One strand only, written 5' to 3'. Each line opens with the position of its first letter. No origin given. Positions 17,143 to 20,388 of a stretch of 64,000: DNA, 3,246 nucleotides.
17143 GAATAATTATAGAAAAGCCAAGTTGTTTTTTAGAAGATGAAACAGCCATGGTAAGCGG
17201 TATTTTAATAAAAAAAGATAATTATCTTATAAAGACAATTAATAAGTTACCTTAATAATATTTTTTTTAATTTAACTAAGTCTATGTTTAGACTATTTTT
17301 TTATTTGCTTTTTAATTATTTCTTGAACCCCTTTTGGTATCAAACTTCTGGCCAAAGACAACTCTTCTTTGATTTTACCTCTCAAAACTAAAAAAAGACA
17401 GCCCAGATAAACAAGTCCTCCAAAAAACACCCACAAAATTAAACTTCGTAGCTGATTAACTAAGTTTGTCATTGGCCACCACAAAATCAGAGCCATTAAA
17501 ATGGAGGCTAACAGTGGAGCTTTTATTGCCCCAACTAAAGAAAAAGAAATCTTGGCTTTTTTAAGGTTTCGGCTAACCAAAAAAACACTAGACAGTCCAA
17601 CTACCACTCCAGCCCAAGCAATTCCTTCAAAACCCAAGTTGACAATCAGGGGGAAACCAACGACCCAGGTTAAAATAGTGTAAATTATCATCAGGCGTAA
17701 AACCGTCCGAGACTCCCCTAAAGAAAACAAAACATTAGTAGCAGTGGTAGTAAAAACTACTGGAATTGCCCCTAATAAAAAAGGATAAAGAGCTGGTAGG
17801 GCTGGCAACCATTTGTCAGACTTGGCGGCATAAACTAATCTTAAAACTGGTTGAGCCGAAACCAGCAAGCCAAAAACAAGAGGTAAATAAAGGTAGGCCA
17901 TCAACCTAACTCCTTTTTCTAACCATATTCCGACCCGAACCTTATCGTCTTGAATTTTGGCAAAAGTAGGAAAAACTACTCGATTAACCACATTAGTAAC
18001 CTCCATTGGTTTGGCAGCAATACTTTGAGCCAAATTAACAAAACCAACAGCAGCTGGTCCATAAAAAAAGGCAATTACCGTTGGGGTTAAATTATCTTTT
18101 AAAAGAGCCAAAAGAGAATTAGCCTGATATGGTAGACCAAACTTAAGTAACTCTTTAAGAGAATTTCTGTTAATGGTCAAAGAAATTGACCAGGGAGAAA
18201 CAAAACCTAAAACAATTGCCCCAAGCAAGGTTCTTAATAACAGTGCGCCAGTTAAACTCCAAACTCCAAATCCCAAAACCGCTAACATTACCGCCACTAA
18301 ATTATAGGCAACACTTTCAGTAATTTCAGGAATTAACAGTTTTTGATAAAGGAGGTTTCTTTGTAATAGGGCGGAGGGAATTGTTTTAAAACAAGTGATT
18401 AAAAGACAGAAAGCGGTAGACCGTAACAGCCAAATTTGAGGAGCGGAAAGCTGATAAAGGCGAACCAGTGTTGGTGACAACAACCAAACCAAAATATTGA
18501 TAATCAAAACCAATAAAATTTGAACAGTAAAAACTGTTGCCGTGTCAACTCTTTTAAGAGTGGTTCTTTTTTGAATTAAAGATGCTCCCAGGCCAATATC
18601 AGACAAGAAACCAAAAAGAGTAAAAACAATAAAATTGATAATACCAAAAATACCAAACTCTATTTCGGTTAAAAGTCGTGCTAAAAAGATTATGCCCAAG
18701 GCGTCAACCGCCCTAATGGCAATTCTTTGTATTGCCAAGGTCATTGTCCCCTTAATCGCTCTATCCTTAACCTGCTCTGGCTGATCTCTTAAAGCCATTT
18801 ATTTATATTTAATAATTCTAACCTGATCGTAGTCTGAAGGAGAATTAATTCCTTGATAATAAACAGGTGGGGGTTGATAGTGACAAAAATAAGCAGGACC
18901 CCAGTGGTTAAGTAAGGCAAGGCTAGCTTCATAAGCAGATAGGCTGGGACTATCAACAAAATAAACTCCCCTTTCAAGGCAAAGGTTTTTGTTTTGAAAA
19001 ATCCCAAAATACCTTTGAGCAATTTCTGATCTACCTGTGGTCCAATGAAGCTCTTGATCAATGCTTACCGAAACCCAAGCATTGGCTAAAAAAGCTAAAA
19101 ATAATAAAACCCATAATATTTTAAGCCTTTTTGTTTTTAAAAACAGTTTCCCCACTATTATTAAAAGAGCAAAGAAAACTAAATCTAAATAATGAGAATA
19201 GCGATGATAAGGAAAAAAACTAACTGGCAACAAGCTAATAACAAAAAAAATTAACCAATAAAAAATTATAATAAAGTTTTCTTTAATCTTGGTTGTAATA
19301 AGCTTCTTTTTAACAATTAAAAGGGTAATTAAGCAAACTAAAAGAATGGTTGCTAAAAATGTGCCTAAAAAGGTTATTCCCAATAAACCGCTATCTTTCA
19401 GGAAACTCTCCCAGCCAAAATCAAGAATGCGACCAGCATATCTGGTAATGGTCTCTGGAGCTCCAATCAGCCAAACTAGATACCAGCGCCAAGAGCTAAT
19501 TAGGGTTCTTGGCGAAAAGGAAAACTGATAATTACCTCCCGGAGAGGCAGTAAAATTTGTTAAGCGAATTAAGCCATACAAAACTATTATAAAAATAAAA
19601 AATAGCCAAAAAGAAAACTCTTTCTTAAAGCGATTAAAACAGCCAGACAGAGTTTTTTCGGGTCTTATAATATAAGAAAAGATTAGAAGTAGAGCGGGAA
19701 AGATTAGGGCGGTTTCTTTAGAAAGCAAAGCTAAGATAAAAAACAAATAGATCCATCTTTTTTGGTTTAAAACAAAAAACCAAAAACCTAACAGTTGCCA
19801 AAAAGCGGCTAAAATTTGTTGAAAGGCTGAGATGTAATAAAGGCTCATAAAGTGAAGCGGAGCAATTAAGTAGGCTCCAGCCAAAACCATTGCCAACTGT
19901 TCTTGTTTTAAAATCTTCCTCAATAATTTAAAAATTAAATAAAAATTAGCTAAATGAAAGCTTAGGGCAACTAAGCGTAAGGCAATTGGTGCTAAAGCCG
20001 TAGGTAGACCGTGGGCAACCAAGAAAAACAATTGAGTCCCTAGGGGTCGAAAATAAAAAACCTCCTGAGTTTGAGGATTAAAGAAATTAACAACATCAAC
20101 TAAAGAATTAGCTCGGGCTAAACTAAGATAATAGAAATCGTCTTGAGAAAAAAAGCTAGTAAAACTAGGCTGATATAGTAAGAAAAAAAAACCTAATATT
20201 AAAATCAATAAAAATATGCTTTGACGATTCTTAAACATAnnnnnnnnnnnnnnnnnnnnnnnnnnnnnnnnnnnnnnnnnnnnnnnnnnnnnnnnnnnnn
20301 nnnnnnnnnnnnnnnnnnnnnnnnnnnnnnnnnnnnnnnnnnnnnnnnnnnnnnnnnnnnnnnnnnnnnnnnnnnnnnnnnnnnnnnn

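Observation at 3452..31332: About 28-kb co-directional envelope glycosylation mega-operon rich in GT-C enzymes and apparently lacking an initiating phosphoglycosyltransferase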

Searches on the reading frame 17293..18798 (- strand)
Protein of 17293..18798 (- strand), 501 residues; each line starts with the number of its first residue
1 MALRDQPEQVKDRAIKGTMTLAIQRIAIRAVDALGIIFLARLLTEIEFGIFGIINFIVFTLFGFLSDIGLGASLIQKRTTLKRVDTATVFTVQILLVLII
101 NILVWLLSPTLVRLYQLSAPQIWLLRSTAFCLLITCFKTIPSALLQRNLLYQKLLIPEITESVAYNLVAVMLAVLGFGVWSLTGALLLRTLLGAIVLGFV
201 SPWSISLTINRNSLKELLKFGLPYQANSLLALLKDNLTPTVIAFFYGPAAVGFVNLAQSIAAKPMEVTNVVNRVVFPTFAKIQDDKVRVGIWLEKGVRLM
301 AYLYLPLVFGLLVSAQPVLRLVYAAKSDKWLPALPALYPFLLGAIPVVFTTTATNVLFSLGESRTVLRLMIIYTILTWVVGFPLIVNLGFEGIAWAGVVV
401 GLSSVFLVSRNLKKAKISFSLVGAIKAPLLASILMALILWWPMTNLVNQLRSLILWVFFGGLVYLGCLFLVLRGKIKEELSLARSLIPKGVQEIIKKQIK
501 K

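Call 6: search_protein_families(library=pfam, proteins=[window:17293-18798:-], max_evalue=0.01)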
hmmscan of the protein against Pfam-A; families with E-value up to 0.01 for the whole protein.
window:17293-18798:- (501 aa): 3 families
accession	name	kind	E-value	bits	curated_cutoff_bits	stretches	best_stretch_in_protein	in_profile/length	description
PF13440.11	Polysacc_synt_3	-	5.7e-56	190.4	23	1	39-333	2-291/293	Polysaccharide biosynthesis protein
PF01943.22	Polysacc_synt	-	2.5e-22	80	28.2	1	16-283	3-274/274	Polysaccharide biosynthesis protein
PF03023.19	MurJ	-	2.8e-08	33.2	27.4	1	87-441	57-431/451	Lipid II flippase MurJ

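Call 15: find_related_loci(query=window:17293-18798:-, collection=genome_contigs, flank=10000)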
Query window:17293-18798:- (501 aa) in genome_contigs; peptide patterns used: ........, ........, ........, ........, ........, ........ (x = any residue, [..] = any of these).
90 stretches matched a pattern; 17 encode a relative of the query (tblastn E <= 1e-3); 17 distinct loci.
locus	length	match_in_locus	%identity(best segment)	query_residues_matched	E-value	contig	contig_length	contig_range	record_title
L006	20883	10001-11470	80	1-489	0e+0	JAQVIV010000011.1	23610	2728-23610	MAG: Candidatus Shapirobacteria bacterium isolate STE_48 NODE_4599_length_23610_cov_7.780096_Sandtown_E, whole genome sh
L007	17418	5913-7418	79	1-501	0e+0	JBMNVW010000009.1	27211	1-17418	MAG: Patescibacteria group bacterium isolate SBF912SR6HQ0010 scaffold_3038_c1, whole genome shotgun sequence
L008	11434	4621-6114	74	1-501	0e+0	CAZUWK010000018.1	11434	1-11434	MAG TPA_asm: uncultured Gammaproteobacteria bacterium isolate SRP241326_co3_66 genome assembly, contig: NODE_6899_length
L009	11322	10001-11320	79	1-440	0e+0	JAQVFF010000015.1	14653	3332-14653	MAG: Candidatus Shapirobacteria bacterium isolate STE_152 NODE_9712_length_14653_cov_3.076208_Sandtown_E, whole genome s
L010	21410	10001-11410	35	9-482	6e-81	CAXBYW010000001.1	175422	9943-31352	MAG TPA_asm: uncultured bacterium isolate SRR3725731_binner12_Refined_73 genome assembly, contig: ERZ4200997.19, whole g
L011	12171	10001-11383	33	9-475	2e-74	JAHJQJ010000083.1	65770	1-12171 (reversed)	MAG: Patescibacteria group bacterium isolate OS_PC_MetaG.mb.105 OS_PC_MetaG.mb.105_k141_764935, whole genome shotgun seq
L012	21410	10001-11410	35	8-481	8e-72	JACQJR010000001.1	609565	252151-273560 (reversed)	MAG: Candidatus Microgenomates bacterium isolate NC_groundwater_1156_Ag_S-0.1um_40_307 S_p1_S3_coassembly_k141_153347, w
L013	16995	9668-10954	33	9-441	7e-71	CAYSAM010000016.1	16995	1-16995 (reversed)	MAG TPA_asm: uncultured Pseudomonadales bacterium isolate SRP286056_co2_591 genome assembly, contig: NODE_5235_length_16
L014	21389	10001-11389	32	8-475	6e-70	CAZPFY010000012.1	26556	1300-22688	MAG TPA_asm: uncultured Pseudomonadales bacterium isolate SRP062349_co1_292 genome assembly, contig: NODE_217_length_265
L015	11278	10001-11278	33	4-428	6e-68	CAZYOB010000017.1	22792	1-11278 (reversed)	MAG TPA_asm: uncultured Pseudomonadales bacterium isolate SRP050083_co1_469 genome assembly, contig: NODE_864_length_227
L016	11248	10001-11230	34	8-421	2e-66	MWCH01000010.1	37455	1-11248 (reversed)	MAG: Microgenomates group bacterium ADurb.Bin219 BWY24_contig000010, whole genome shotgun sequence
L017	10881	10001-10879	35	9-301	4e-52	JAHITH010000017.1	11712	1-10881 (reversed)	MAG: Patescibacteria group bacterium isolate MM_PC_MetaG.mb.204 MM_PC_MetaG.mb.204_k141_318488, whole genome shotgun seq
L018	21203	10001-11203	32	6-407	7e-48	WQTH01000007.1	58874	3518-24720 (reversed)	MAG: Chitinispirillia bacterium isolate Co191P3bin71 JGI24695J34938_10000179, whole genome shotgun sequence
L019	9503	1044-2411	34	6-465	3e-76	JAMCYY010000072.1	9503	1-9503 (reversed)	MAG: Patescibacteria group bacterium isolate FK_Sedi_B_Bin.329 NODE_30506_length_9503_cov_4.8333, whole genome shotgun s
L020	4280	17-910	34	185-485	2e-39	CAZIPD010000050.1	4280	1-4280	MAG TPA_asm: uncultured Pseudomonadales bacterium isolate SRP062349_co2_3 genome assembly, contig: NODE_11961_length_428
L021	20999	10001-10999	31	34-372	5e-27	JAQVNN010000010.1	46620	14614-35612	MAG: Paludibacter sp. isolate STF1_158 NODE_1475_length_46620_cov_8.022089_Sandtown_F1, whole genome shotgun sequence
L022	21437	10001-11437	23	1-476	5e-25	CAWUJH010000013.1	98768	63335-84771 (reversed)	MAG: uncultured Ketobacter sp. isolate SRR17458625_binner12_12_1705322970 genome assembly, contig: ERZ21854034.53, whole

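Call 58: search_protein_families(library=ncbifam, proteins=[window:17293-18798:-], max_evalue=0.00001)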
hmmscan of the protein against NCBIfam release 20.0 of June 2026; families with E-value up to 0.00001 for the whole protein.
window:17293-18798:- (501 aa): 4 families
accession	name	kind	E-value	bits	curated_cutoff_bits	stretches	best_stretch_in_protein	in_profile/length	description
NF007773.0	PRK10459.1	equivalog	1.3e-42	146.5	273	1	10-470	3-466/492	MOP flippase family protein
NF058658.1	Oglyco_Wzx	exception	1.5e-36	126.4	720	1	9-473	5-465/478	O-glycosylation flippase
NF047674.1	TeichurnBiosyTuaB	equivalog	1.8e-28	99.8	580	1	9-465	3-463/469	teichuronic acid biosynthesis protein TuaB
TIGR01695.1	murJ_mviN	equivalog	6.4e-13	48.3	235.55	1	87-483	91-504/506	murein biosynthesis integral membrane protein MurJ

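Call 66: find_encoding_contigs(protein=window:17293-18798:-, flank=10000, max_places=4)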
Protein window:17293-18798:- (501 aa): 11 contigs read that carry it; 4 places shown.
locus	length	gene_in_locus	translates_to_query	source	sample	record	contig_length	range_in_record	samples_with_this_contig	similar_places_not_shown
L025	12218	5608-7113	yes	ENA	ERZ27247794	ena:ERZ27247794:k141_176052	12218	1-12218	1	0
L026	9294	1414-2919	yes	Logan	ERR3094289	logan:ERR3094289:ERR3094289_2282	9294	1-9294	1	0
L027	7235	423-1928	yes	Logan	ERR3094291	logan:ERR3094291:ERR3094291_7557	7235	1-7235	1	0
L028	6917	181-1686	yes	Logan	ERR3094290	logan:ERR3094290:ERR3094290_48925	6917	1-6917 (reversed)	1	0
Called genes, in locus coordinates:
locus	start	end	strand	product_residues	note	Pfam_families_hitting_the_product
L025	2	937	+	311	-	?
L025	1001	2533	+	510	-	-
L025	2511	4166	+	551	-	PF10131:PTPS_related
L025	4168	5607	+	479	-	-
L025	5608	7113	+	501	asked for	PF01943:Polysacc_synt, PF13440:Polysacc_synt_3, PF03023:MurJ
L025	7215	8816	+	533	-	PF00535:Glycos_transf_2, PF13641:Glyco_tranf_2_3 (faint), PF00535:Glycos_transf_2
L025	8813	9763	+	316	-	PF00535:Glycos_transf_2, PF13641:Glyco_tranf_2_3, PF13632:Glyco_trans_2_3 (faint)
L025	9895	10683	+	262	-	PF00535:Glycos_transf_2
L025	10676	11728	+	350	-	PF13439:Glyco_transf_4 (weak), PF00534:Glycos_transf_1, PF13692:Glyco_trans_1_4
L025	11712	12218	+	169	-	?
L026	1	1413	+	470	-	?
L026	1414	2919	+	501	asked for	PF01943:Polysacc_synt, PF13440:Polysacc_synt_3, PF03023:MurJ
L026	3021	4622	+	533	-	PF00535:Glycos_transf_2, PF13641:Glyco_tranf_2_3 (faint), PF00535:Glycos_transf_2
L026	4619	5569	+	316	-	PF00535:Glycos_transf_2, PF13641:Glyco_tranf_2_3, PF13632:Glyco_trans_2_3 (faint)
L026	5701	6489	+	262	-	PF00535:Glycos_transf_2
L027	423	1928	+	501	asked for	PF01943:Polysacc_synt, PF13440:Polysacc_synt_3, PF03023:MurJ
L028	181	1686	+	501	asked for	PF01943:Polysacc_synt, PF13440:Polysacc_synt_3, PF03023:MurJ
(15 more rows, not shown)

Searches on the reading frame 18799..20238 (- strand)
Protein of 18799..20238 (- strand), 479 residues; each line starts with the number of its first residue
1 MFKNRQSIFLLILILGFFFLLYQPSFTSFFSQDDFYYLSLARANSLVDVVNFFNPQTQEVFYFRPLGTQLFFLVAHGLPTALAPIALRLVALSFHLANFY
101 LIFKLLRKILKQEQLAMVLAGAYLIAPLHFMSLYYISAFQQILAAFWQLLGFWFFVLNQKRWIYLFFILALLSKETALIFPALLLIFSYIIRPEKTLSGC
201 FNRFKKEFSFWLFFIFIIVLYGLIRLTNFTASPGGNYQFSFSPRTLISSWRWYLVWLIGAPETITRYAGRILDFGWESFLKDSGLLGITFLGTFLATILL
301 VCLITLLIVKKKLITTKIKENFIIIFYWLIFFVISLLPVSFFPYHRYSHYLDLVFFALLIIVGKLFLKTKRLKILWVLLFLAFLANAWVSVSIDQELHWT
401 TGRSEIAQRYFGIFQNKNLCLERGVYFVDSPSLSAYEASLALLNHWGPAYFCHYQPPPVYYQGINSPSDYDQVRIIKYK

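Call 6: search_protein_families(library=pfam, proteins=[window:18799-20238:-], max_evalue=0.01)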
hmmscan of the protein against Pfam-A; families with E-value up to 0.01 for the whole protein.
window:18799-20238:- (479 aa): 0 families

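Call 18: search_protein_families(library=ncbifam, proteins=[window:18799-20238:-], max_evalue=0.1)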
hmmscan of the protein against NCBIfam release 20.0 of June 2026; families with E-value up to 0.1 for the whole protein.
window:18799-20238:- (479 aa): 1 family
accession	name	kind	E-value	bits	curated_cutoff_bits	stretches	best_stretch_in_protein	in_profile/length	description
NF046093.1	AZOBR_p60025_fam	subfamily_domain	0.0031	16.8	150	1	89-190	114-213/232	AZOBR_p60025 family cell surface glycopolymer formation protein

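Call 19: search_protein_families(library=pfam, proteins=[window:18799-20238:-], max_evalue=1)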
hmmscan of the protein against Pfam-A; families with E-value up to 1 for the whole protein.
window:18799-20238:- (479 aa): 0 families

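Call 25: find_homologous_proteins(query=window:18799-20238:-, max_evalue=0.001)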
Query window:18799-20238:- (479 aa): 93 proteins with E <= 0.001 among 8000 candidates.
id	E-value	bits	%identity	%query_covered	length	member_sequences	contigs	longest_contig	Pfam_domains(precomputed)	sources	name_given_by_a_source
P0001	0.0e+0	1051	100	100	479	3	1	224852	-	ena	-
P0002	1.2e-196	673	64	100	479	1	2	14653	-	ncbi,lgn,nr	ncbi:MAG: hypothetical protein PHX72_01755 [Candidatus Shapirobacteria bacterium]|nr:hypothetical pr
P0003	2.3e-188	646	63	100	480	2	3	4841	-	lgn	-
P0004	9.0e-183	627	62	99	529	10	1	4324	-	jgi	-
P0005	1.9e-182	626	59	99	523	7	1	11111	-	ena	-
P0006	2.0e-178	613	59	99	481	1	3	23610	-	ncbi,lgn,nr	ncbi:MAG: hypothetical protein PHR64_02355 [Candidatus Shapirobacteria bacterium]|nr:hypothetical pr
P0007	7.5e-175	601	59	99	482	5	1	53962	-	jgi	-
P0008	3.4e-174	599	60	100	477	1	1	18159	-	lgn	-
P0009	1.1e-171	591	60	92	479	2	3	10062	-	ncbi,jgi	jgi:hypothetical protein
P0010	4.8e-165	569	59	92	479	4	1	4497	-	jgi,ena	-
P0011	6.6e-161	555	57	100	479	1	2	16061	-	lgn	-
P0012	1.0e-158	548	55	98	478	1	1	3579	-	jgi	jgi:hypothetical protein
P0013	1.2e-129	452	48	99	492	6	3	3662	-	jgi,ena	-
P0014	1.6e-128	448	48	96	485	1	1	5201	-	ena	-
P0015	3.3e-125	437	45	97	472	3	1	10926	-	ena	-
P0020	2.2e-53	200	35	90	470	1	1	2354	PF13231.13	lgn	-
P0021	7.5e-51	192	32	95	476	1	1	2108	PF13231.13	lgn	-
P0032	2.1e-47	181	34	83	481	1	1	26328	PF13231.13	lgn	-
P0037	8.3e-47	179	33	90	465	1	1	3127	PF13231.13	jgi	jgi:hypothetical protein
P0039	4.2e-46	176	31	91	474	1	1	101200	PF13231.13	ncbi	-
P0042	1.8e-45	174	35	85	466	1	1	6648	PF13231.13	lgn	-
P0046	3.2e-45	174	32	86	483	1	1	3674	PF13231.13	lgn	-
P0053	1.0e-43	169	35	85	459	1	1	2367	PF13231.13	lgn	-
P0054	5.9e-43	166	31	86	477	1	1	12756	PF13231.13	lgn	-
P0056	7.7e-43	166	33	89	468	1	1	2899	PF13231.13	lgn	-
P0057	1.2e-42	165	35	79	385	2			PF13231.13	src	-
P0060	1.3e-40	158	29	93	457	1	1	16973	PF13231.13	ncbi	ncbi:MAG: hypothetical protein WAV40_05220 [Microgenomates group bacterium]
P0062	6.2e-40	156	31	90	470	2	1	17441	PF13231.13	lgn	-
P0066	3.4e-39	154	33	92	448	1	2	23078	PF13231.13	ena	-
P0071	1.3e-30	125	28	97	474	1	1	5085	PF13231.13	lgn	-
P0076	1.1e-22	99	28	85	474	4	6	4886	PF13231.13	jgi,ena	-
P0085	1.2e-5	43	27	55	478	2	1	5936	PF13231.13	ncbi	-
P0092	2.7e-4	39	27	38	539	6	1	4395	PF15971.10,PF13231.13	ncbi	ncbi:MAG: hypothetical protein ACYTDU_12780, partial [Planctomycetota bacterium]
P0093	5.9e-4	37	27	38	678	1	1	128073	PF25063.1,PF13431.13,PF23914.2,PF13414.13,PF13176.13,PF13428.13,PF13374.13,PF14559.13,PF13371.13,PF00515.35,PF22860.3,PF12895.14,PF13424.13,PF21033.5,PF13432.13,PF13429.13,PF13181.13,PF01239.29,PF14561.13,PF07719.24,PF13174.13,PF13231.13,PF20308.5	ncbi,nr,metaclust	ncbi:MAG: hypothetical protein A2156_03560 [Deltaproteobacteria bacterium RBG_16_48_10]|nr:MAG: hypo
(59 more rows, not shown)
